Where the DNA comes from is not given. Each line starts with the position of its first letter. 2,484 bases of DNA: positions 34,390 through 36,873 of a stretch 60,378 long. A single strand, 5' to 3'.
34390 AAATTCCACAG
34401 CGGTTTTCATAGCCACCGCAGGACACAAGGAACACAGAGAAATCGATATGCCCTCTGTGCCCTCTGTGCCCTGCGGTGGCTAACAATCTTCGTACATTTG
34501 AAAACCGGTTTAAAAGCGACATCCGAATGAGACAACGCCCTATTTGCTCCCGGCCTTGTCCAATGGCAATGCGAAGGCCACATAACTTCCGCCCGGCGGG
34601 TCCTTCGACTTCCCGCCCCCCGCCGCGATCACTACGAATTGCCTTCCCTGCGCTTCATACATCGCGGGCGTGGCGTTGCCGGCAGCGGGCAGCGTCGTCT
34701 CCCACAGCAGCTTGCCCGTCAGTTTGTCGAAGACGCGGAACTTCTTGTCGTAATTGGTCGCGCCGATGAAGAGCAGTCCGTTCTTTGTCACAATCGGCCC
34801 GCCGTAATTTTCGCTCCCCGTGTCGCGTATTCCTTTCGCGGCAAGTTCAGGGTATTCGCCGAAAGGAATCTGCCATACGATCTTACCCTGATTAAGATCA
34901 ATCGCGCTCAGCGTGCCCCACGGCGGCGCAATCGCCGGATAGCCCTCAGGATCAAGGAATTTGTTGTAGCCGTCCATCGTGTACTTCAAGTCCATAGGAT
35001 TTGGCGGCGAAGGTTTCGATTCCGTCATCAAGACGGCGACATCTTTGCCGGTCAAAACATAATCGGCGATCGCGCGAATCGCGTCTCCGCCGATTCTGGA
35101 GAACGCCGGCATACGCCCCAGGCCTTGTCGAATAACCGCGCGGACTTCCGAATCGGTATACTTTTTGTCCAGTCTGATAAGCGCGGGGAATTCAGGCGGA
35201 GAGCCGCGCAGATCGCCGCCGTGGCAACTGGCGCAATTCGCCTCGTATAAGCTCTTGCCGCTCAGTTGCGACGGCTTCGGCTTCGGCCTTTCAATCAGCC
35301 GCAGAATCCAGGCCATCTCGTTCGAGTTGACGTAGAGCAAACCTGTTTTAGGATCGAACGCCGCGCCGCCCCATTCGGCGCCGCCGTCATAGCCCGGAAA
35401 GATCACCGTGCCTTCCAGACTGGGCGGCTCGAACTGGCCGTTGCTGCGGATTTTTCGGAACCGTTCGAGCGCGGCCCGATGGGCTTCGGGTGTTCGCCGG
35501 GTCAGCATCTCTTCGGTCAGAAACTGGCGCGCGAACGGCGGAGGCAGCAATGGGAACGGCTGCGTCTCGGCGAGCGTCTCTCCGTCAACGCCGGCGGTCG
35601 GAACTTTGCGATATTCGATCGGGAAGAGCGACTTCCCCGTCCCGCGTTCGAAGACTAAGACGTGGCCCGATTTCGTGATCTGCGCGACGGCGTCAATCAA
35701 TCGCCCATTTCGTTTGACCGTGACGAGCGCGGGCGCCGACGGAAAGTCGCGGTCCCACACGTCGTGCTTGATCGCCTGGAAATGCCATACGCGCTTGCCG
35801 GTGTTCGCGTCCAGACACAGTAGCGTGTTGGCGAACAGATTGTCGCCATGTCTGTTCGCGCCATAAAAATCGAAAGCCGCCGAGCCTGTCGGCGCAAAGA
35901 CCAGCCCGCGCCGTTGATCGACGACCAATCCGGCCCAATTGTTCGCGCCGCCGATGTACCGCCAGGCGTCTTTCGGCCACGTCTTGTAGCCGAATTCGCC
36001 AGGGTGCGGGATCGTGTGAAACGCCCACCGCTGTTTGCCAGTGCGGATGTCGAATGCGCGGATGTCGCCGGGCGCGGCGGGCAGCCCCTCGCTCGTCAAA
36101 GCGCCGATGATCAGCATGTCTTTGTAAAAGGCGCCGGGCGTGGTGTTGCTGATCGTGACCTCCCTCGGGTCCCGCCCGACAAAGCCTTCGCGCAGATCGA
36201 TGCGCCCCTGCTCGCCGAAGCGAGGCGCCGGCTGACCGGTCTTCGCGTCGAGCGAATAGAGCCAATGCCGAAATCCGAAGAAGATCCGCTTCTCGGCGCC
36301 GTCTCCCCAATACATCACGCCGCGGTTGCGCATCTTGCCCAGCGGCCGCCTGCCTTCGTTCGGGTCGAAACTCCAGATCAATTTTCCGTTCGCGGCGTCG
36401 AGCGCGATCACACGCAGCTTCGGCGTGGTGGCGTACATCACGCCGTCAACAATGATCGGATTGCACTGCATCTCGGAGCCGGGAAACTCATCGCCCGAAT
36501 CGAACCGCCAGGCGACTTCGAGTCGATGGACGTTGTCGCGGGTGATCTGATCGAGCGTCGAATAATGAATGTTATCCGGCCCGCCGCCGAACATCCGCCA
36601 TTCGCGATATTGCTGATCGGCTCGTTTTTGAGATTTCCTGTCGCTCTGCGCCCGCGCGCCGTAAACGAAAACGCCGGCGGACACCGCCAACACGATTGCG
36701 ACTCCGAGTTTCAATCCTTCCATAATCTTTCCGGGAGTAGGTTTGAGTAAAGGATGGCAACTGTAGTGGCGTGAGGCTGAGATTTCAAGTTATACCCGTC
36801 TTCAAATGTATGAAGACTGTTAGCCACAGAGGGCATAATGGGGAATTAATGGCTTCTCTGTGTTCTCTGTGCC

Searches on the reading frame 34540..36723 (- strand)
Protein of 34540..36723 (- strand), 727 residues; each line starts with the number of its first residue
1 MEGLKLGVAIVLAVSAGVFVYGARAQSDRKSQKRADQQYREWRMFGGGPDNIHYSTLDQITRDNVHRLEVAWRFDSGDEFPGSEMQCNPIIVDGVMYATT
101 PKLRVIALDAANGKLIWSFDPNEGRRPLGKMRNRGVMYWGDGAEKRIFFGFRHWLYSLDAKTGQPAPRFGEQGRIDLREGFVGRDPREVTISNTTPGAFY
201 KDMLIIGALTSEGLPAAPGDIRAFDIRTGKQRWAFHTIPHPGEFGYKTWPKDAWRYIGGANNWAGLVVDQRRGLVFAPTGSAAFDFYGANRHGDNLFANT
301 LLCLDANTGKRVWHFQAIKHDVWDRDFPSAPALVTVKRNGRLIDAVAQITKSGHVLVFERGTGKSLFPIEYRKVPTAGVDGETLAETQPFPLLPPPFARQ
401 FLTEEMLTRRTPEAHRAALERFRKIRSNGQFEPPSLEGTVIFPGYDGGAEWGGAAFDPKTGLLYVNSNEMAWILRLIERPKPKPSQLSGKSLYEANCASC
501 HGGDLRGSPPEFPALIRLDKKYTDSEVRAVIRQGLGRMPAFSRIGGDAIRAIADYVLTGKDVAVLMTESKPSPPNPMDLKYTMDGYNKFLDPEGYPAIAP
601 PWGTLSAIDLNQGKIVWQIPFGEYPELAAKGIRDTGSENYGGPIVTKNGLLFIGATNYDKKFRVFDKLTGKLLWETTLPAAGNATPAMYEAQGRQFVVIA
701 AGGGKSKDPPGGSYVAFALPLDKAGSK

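Call 77: search_protein_families(library=ncbifam, proteins=[window:34540-36723:-], max_evalue=1e-10)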
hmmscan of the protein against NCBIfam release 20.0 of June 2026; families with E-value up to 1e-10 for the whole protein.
window:34540-36723:- (727 aa): 5 families
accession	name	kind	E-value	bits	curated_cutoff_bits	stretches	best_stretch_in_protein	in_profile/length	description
TIGR03074.1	PQQ_membr_DH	subfamily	3.1e-134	448.6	832.65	2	24-485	139-618/783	membrane-bound PQQ-dependent dehydrogenase, glucose/quinate/shikimate family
TIGR03075.1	PQQ_enz_alc_DH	subfamily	3.7e-72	243.6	480.05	1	28-472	7-413/530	PQQ-dependent dehydrogenase, methanol/ethanol family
TIGR04528.1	acido_non_PQQ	subfamily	8.2e-67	226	650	1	40-375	4-319/493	acido-empty-quinoprotein group A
NF045773.1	cytochro_C550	exception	4.5e-12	46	125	1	485-557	48-117/118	cytochrome c550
NF045774.1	cytochro_C551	exception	1.1e-11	44.6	118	1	486-556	39-106/110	cytochrome c551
